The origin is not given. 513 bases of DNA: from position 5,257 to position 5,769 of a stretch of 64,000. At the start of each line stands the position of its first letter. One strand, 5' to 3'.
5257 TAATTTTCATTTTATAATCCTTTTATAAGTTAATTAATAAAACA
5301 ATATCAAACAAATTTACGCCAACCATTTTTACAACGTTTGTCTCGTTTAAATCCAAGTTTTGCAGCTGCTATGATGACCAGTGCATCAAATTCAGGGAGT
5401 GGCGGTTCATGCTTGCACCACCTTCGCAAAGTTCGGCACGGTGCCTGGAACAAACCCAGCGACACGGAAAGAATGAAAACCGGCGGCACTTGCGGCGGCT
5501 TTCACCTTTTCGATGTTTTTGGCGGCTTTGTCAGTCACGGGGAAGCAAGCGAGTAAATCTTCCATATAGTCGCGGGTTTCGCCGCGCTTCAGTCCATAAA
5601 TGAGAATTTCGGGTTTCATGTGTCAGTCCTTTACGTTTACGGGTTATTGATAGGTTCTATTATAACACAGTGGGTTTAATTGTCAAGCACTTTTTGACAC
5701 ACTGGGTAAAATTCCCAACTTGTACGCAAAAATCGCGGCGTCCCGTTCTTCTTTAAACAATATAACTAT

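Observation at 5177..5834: GC-rich moron island with consensus promoter, inserted between 80-bp direct repeats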

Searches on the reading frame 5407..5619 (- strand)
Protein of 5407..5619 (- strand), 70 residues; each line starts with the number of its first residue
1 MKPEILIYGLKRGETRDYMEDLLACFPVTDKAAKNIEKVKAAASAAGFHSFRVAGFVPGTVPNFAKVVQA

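Call 11: search_protein_families(library=pfam, proteins=[window:5407-5619:-], max_evalue=0.01)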
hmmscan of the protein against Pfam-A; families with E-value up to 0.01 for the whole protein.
window:5407-5619:- (70 aa): 0 families

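Call 15: find_homologous_proteins(query=window:5410-5619:-, max_evalue=0.01)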
Query seq(70 aa) (70 aa): 296 proteins with E <= 0.01 among 296 candidates; the best 120 are listed.
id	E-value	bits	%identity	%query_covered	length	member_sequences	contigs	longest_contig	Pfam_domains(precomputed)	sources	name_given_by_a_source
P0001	3.5e-34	133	91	100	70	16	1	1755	-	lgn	-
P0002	7.9e-33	129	88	99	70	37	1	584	-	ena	-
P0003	1.1e-32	128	87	100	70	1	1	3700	-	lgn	-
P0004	1.6e-32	128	86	99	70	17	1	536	-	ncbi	-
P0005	2.2e-32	127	86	99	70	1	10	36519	-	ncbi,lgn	-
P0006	2.2e-32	127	86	99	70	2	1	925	-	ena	-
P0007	2.2e-32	127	87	99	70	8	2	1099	-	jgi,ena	jgi:hypothetical protein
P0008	2.4e-32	127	87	99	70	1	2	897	-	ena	-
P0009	3.1e-32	127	86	99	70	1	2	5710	-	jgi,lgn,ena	jgi:hypothetical protein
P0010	3.4e-32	127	87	100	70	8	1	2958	-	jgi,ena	jgi:hypothetical protein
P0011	4.5e-32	126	86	99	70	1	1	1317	-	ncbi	-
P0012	6.1e-32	126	86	99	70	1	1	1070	-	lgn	-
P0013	6.1e-32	126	84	99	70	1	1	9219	-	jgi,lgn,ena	jgi:hypothetical protein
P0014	6.7e-32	126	84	99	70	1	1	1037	-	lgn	-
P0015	7.0e-32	126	87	100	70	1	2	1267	-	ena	-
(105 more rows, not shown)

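Call 16: find_encoding_contigs(protein=P0005, flank=6000, max_places=4)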
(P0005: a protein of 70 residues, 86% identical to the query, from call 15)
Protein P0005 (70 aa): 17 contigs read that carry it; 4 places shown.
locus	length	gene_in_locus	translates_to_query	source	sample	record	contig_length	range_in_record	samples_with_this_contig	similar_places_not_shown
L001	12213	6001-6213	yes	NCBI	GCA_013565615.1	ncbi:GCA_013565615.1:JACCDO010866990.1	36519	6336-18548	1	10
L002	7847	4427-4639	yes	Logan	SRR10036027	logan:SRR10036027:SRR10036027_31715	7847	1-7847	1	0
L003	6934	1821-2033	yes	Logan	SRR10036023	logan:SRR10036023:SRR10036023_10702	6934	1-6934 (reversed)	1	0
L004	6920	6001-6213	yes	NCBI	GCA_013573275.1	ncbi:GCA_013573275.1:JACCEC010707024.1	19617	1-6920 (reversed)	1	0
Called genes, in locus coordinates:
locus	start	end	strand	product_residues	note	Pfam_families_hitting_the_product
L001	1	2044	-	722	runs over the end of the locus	PF16510:P22_portal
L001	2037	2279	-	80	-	PF00166:Cpn10 (weak)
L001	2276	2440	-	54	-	-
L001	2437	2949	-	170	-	-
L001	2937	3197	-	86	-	PF19846:DUF6321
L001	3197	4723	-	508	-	-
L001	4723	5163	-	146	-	-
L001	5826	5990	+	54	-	-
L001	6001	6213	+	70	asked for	-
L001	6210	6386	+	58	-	-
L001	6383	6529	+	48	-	-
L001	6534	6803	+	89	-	-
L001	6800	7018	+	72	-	-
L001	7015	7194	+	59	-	-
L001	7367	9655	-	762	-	PF19263:DUF5906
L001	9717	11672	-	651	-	PF00476:DNA_pol_A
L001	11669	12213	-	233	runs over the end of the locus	PF01507:PAPS_reduct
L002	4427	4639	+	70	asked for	-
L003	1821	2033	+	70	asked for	-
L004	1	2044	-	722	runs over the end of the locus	PF16510:P22_portal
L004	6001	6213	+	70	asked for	-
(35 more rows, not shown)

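Call 17: find_encoding_contigs(protein=P0001, flank=6000, max_places=3)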
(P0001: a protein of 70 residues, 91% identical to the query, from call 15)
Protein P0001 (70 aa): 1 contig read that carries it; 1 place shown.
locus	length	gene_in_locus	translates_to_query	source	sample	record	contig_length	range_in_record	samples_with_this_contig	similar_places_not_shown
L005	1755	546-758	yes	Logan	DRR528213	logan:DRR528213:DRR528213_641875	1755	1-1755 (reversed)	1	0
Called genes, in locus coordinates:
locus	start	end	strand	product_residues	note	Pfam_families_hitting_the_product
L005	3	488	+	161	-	?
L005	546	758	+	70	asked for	-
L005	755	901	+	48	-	-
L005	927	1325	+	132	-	-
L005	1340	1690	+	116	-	-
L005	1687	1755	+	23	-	?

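Call 22: find_encoding_contigs(protein=window:5407-5619:-, flank=10000, max_places=6)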
Protein window:5407-5619:- (70 aa): no gene with exactly this product is on record in the collection.

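Call 30: search_protein_families(library=phrogs, proteins=[window:5407-5619:-], max_evalue=0.1)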
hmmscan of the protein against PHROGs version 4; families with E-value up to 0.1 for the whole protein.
window:5407-5619:- (70 aa): 0 families

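Call 36: find_related_loci(query=window:5407-5619:-, collection=viral_contigs, flank=4000)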
Query window:5407-5619:- (70 aa) in viral_contigs; peptide patterns used: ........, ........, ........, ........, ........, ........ (x = any residue, [..] = any of these).
69 stretches matched a pattern; 46 encode a relative of the query (tblastn E <= 1e-3); 46 distinct loci.
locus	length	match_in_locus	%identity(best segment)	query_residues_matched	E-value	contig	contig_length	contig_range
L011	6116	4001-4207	84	1-69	7e-38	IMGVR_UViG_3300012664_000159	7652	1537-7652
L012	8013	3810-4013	87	1-68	2e-37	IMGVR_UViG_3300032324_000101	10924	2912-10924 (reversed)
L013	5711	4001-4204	84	1-68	1e-36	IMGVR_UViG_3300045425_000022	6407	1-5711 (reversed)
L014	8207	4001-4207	83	1-69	3e-36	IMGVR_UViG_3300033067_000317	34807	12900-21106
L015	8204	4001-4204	85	1-68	2e-36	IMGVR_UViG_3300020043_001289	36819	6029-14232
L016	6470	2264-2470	84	1-69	5e-36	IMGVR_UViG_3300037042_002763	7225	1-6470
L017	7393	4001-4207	83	1-69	1e-35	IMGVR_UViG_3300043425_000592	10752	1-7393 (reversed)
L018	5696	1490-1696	84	1-69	7e-36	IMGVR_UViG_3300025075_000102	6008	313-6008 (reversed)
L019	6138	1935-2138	82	1-68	1e-35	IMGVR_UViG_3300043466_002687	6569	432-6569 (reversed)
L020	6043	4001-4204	82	1-68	1e-35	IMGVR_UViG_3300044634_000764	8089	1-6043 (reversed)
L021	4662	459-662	81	1-68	2e-35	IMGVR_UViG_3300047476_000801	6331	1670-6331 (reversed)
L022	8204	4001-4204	82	1-68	2e-35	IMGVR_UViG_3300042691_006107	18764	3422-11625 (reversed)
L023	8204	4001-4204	81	1-68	2e-35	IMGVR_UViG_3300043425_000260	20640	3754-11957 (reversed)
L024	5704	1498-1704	81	1-69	5e-35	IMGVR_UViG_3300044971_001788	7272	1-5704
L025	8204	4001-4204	81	1-68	1e-34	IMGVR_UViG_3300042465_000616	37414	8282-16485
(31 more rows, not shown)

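Call 47: search_dna_similar(query=window:5410-5619:-, collection=phages, mode=protein, max_evalue=0.001, max_rows=30)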
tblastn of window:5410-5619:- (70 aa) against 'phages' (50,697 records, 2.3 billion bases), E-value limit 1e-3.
No match.

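Call 48: search_dna_similar(query=L001:9717-11672:-, collection=phages, mode=protein, max_rows=12)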
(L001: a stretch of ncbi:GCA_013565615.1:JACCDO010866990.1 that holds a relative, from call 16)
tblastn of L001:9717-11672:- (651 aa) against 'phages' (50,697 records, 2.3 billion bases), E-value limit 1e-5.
Records with a match: 1689; places in all: 1712; records where one place covers at least 80% of the query: 1602.
Best place of each record, by identity: <60% 1689.
By first word of the organism name: Salmonella 450; Escherichia 259; Streptococcus 130; Bacteroides 105; Staphylococcus 84; Xanthomonas 60; Vibrio 47; Microbacterium 32; Klebsiella 29; Pseudomonas 25; and 97 more.
By host as written in the record: Escherichia coli 138; - 118; Salmonella enterica subsp. enterica serovar Typhimurium 73; Salmonella enterica 73; Salmonella enterica subsp. enterica serovar Enteritidis 60; Salmonella sp. 48; Vibrio lentus 34; Staphylococcus aureus 32; and 561 more.
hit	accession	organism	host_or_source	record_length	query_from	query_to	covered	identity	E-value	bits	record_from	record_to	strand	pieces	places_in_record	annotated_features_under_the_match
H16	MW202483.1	Caudoviricetes sp.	Manatee Spring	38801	3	643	98%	56.8%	0e+0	696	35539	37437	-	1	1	DNA polymerase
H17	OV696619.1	Glutamicibacter phage Montesquieu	French washed-rind cheese surface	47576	3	650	100%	32.9%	1e-55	211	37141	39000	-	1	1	DNA polymerase I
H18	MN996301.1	Ralstonia phage RpY1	Ralstonia solanacearum SL341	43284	1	650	100%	32.8%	5e-80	283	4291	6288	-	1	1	putative DNA polymerase | hypothetical protein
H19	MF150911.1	Ralstonia phage DU_RP_II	Ralstonia solanacearum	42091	1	650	100%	32.8%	2e-79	281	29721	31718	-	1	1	putative DNA polymerase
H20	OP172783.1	Enterococcus phage EC99P2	Enterococcus_D sp002850555 DO99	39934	4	650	99%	32.8%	6e-69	250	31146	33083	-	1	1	hypothetical protein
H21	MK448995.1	Streptococcus phage Javan626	Streptococcus uberis C5072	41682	1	650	100%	32.5%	1e-62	231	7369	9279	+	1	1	DNA polymerase I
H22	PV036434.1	Blautia phage NatCom_24097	Blautia sp.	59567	3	650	100%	32.5%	1e-63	234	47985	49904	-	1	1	DNA polymerase | hypothetical protein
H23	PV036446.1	Faecalimonas phage NatCom_33527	Faecalimonas sp.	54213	3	650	100%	32.5%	2e-63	234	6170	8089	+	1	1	DNA polymerase | hypothetical protein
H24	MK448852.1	Streptococcus phage Javan140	Streptococcus dysgalactiae ERR085059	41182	7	650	99%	32.7%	2e-58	219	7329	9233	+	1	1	DNA polymerase I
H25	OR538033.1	Ralstonia phage C22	Ralstonia sp. RS3/1-1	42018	1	651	100%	32.3%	9e-78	276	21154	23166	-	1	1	hypothetical protein (x2)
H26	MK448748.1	Streptococcus phage Javan389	Streptococcus parauberis KCTC_11980BP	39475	6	650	99%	32.6%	3e-59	221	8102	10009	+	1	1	DNA polymerase I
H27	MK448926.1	Streptococcus phage Javan392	Streptococcus parauberis KRS-02083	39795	6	650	99%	32.6%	3e-59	221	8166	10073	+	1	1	DNA polymerase I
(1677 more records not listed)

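Call 49: predict_structure(alignment_id=A3)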
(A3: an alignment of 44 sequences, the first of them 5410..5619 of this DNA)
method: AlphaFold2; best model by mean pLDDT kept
length: 70 residues; sequences in the alignment: 44
mean_pLDDT: 62.4   pTM: 0.44
mean pLDDT of the five models: 62.4, 61.4, 57.8, 54.9, 49.0
residues with pLDDT >= 90: 0; 70-90: 16; 50-70: 51; < 50: 3
segments of 3 or more residues with pLDDT < 50: none
pLDDT, mean of each block of 10 residues (from residue 1): 59 52 64 72 70 65 55
secondary structure, 60 per line:
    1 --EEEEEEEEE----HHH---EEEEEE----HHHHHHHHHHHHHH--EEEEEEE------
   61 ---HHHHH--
elements in order: E3-11 E22-27 H32-45 E48-54 H64-68

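Call 52: search_protein_representatives(alignment_id=A3)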
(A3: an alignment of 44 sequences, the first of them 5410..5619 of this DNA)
Query: 44 sequences, 70 profile positions. Proteins with E-value up to 0.001 (for the whole library): 161; up to 1e-10: 40; up to 1e-30: 2. The best 150 are listed.
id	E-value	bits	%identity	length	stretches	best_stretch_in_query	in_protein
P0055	1.1e-38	147.0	-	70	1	1-70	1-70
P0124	1.4e-34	133.9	-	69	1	1-70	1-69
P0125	5.4e-21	90.4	-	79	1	3-66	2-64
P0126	1.4e-19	85.9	-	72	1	1-47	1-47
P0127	2.0e-18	82.2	-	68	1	3-69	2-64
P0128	9.2e-18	80.1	-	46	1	2-47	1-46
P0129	1.5e-17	79.4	-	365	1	3-69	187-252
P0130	2.7e-17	78.5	-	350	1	3-69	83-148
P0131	4.1e-17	78.0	-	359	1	3-69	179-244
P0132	8.7e-17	76.9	-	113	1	4-69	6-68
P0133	2.4e-16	75.5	-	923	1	3-67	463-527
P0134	7.1e-16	74.0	-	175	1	3-69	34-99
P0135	4.2e-15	71.5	-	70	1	1-70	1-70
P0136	7.6e-15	70.7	-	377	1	2-69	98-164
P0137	1.3e-14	70.0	-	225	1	3-66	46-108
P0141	5.4e-14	68.0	-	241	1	3-66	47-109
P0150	2.9e-12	62.5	-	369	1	3-70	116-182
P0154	1.1e-11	60.6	-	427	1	3-70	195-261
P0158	3.6e-11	58.9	-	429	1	3-69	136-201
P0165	1.2e-10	57.2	-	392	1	3-69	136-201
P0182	3.8e-09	52.4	-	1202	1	3-67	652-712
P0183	3.8e-09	52.4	-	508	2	2-54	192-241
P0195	2.0e-08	50.1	-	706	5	6-42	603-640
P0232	3.2e-06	43.1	-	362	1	5-67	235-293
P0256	4.3e-05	39.5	-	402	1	3-69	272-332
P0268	2.0e-04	37.3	-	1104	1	3-67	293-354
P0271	3.1e-04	36.7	-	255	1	4-68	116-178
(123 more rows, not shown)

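Call 53: search_protein_families(library=pfam, proteins=[P0129, P0130, P0131, P0133, P0136, P0150, P0154, P0158, P0182, P0195], max_evalue=0.001)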
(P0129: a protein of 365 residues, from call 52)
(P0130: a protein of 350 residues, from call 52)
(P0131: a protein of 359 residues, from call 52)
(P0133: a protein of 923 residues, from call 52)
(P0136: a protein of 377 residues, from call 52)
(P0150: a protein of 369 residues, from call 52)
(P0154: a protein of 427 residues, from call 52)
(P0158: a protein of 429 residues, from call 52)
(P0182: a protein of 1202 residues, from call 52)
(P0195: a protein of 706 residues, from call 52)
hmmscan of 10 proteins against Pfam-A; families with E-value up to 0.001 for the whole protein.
P0129 (365 aa): 0 families

P0130 (350 aa): 0 families

P0131 (359 aa): 0 families

P0133 (923 aa): 2 families
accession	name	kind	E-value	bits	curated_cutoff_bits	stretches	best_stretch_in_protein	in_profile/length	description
PF18788.6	DarA_N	-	2.9e-41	140.6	27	1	53-174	2-122/122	Defence against restriction A N-terminal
PF01624.25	MutS_I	-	1.3e-18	67.6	20.6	1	358-436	4-87/113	MutS domain I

P0136 (377 aa): 1 family
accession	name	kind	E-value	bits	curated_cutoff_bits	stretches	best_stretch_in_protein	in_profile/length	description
PF17780.6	OCRE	-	0.00095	19.6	24.7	0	237-258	22-43/52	OCRE domain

P0150 (369 aa): 0 families

P0154 (427 aa): 0 families

P0158 (429 aa): 0 families

P0182 (1202 aa): 0 families

P0195 (706 aa): 6 families
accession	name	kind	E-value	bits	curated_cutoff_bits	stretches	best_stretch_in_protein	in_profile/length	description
PF24999.1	LAMB4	-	1.9e-07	31.3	27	0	530-566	10-46/66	Laminin subunit beta-4-like domain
PF15565.11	Imm30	-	2.1e-07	31.4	27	0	508-543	41-76/98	Immunity protein 30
PF12870.14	DUF4878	-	5.4e-07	30.4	24.1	0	467-492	8-33/112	Domain of unknown function (DUF4878)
PF11253.13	DUF3052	-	2.8e-05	24.5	22.7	0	624-671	27-73/125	Protein of unknown function (DUF3052)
PF12937.12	F-box-like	-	5.7e-05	23.2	24.3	1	24-93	3-47/47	F-box-like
PF10371.14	EKR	-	0.00056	20.1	27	0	461-485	6-30/55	Domain of unknown function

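Call 54: search_protein_families(library=pfam, proteins=[P0133, P0183, P0232, P0256, P0268, P0271, P0134, P0137, P0141, P0165], max_evalue=1)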
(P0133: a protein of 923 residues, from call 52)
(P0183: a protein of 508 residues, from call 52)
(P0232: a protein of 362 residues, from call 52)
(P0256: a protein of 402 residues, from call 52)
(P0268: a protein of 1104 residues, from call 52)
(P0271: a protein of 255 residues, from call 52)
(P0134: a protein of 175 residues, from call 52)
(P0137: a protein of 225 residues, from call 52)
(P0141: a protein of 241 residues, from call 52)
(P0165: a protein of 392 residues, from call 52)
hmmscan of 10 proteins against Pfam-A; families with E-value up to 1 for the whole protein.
P0133 (923 aa): 3 families
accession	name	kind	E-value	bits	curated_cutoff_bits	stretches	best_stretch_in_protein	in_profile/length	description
PF18788.6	DarA_N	-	2.9e-41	140.6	27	1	53-174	2-122/122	Defence against restriction A N-terminal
PF01624.25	MutS_I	-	1.3e-18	67.6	20.6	1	358-436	4-87/113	MutS domain I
PF06810.17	Phage_scaffold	-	0.11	12.8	35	1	170-245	39-120/170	Phage capsid assembly scaffolding protein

P0183 (508 aa): 0 families

P0232 (362 aa): 0 families

P0256 (402 aa): 1 family
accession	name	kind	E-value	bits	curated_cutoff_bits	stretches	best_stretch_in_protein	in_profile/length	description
PF05036.18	SPOR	-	0.048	14.4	21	0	6-29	11-34/76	SPOR domain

P0268 (1104 aa): 1 family
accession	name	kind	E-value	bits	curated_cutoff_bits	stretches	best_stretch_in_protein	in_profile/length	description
PF11064.13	DUF2865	-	0.21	12.5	22.4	1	612-648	39-76/116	Protein of unknown function (DUF2865)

P0271 (255 aa): 0 families

P0134 (175 aa): 1 family
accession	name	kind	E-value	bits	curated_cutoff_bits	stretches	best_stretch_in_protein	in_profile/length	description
PF21067.2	Rota_NS35_N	-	0.21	11.9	27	1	5-41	14-50/143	Rotavirus non-structural protein 35, N-terminal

P0137 (225 aa): 1 family
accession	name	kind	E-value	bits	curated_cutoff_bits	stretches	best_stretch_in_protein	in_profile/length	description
PF04055.27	Radical_SAM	-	0.12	13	29.5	1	73-139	28-88/166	Radical SAM superfamily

P0141 (241 aa): 1 family
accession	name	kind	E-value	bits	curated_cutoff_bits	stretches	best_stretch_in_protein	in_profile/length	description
PF04055.27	Radical_SAM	-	0.07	13.7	29.5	1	77-140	31-88/166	Radical SAM superfamily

P0165 (392 aa): 0 families

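Call 58: search_solved_structures(query=A4, max_evalue=1)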
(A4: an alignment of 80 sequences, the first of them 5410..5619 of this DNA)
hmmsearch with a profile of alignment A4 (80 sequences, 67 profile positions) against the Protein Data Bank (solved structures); distinct sequences matched with E-value up to 1: 5.
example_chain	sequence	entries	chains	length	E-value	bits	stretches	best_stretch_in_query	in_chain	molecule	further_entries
8fjf_A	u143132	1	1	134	0.0016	21.5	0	30-48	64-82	H10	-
2lrh_A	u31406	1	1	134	0.073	16.2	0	19-46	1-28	De novo designed protein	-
2lci_A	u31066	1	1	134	0.27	14.4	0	21-46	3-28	Protein OR36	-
2lr0_A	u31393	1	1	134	0.31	14.2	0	21-46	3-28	P-loop ntpase fold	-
2bei_A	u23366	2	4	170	0.67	13.1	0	31-57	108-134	Diamine acetyltransferase 2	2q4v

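Call 66: find_related_loci(query=A3, collection=genome_contigs, flank=5000)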
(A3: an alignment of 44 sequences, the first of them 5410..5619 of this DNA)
Query A3 (70 aa) in genome_contigs; peptide patterns used: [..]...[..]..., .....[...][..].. (x = any residue, [..] = any of these).
91 stretches matched a pattern, but none encodes a relative of the query by tblastn (E <= 1e-3).

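Call 67: predict_structure(alignment_id=A4)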
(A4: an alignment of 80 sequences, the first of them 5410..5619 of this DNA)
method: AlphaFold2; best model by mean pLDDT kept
length: 70 residues; sequences in the alignment: 80
mean_pLDDT: 93.3   pTM: 0.75
mean pLDDT of the five models: 93.3, 93.0, 92.8, 89.3, 88.5
residues with pLDDT >= 90: 55; 70-90: 13; 50-70: 2; < 50: 0
segments of 3 or more residues with pLDDT < 50: none
pLDDT, mean of each block of 10 residues (from residue 1): 94 96 97 98 98 94 77
secondary structure, 60 per line:
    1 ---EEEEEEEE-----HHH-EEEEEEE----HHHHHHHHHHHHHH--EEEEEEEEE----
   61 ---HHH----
elements in order: E4-11 E21-27 H32-45 E48-56

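Call 73: fold_search(model_id=the predicted structure, library=viral)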
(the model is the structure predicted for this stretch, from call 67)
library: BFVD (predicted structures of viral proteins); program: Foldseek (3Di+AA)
matches with E <= 10: 1285; with E <= 0.001: 0
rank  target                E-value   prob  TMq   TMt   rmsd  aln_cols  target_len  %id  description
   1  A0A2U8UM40            3.0e-02  0.99  0.55  0.61   3.7        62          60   19  (no name in the UniProt tables at hand)
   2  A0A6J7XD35            3.9e-02  0.99  0.55  0.57   3.2        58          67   22  Uncharacterized protein [uncultured Caudovirales phage]
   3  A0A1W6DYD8            5.1e-02  0.77  0.40  0.41   5.1        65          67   15  Uncharacterized protein [Aeromonas phage phiA8-29]
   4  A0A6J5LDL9            5.5e-02  0.72  0.43  0.26  13.2        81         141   10  Uncharacterized protein [uncultured Caudovirales phage]
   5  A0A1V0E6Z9            6.3e-02  0.97  0.52  0.65   3.5        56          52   11  Uncharacterized protein [Klebsiella phage vB_KpnM_BIS47]
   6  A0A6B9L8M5            6.3e-02  0.75  0.43  0.37   8.3        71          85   10  Uncharacterized protein [Gordonia phage Volt]
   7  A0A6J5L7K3            6.7e-02  0.92  0.51  0.48   5.9        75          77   16  Uncharacterized protein [uncultured Caudovirales phage]
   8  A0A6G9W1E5            6.7e-02  0.66  0.40  0.37   7.2        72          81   15  (no name in the UniProt tables at hand)
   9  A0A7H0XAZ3            7.2e-02  0.98  0.58  0.29   3.4        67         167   19  (no name in the UniProt tables at hand)
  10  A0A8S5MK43            7.7e-02  0.80  0.48  0.46   4.4        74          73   15  Uncharacterized protein [Siphoviridae sp. ctrpg19]
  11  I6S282                8.2e-02  0.98  0.60  0.63   3.7        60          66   18  Uncharacterized protein [Celeribacter phage P12053L]
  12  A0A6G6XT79            8.2e-02  0.97  0.53  0.58   3.6        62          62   18  Uncharacterized protein [Citrobacter phage IME-JL8]
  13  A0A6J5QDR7            8.2e-02  0.57  0.37  0.33  10.6        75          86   16  Uncharacterized protein [uncultured Caudovirales phage]
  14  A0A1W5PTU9            8.7e-02  0.84  0.45  0.39   4.3        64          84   17  (no name in the UniProt tables at hand)
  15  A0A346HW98            8.7e-02  0.82  0.44  0.49   4.7        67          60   18  (no name in the UniProt tables at hand)
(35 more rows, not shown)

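Call 74: find_encoding_contigs(protein=P0133, flank=8000, max_places=3)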
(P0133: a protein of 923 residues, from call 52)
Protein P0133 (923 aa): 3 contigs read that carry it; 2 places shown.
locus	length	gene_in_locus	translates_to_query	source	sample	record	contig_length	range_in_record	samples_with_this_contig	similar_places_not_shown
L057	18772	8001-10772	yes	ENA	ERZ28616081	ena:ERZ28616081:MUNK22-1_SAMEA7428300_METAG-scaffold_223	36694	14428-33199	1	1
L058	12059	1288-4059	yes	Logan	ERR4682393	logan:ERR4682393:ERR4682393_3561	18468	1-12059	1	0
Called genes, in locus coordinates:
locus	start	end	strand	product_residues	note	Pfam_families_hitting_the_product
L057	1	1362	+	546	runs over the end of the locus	-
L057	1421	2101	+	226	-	-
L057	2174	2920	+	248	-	-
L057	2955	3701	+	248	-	-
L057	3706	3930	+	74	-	-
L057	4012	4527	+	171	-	-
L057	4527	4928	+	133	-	-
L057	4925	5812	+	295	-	-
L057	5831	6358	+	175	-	-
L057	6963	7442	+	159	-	PF18788:DarA_N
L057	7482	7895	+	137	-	-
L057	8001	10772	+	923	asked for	PF18788:DarA_N, PF01624:MutS_I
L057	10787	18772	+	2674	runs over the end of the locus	PF02384:N6_Mtase, PF07669:Eco57I (weak), PF00176:SNF2-rel_dom (faint), PF14528:LAGLIDADG_3 (weak), PF28555:Helicase_dom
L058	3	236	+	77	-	?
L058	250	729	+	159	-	PF18788:DarA_N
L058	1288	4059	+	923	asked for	PF18788:DarA_N, PF01624:MutS_I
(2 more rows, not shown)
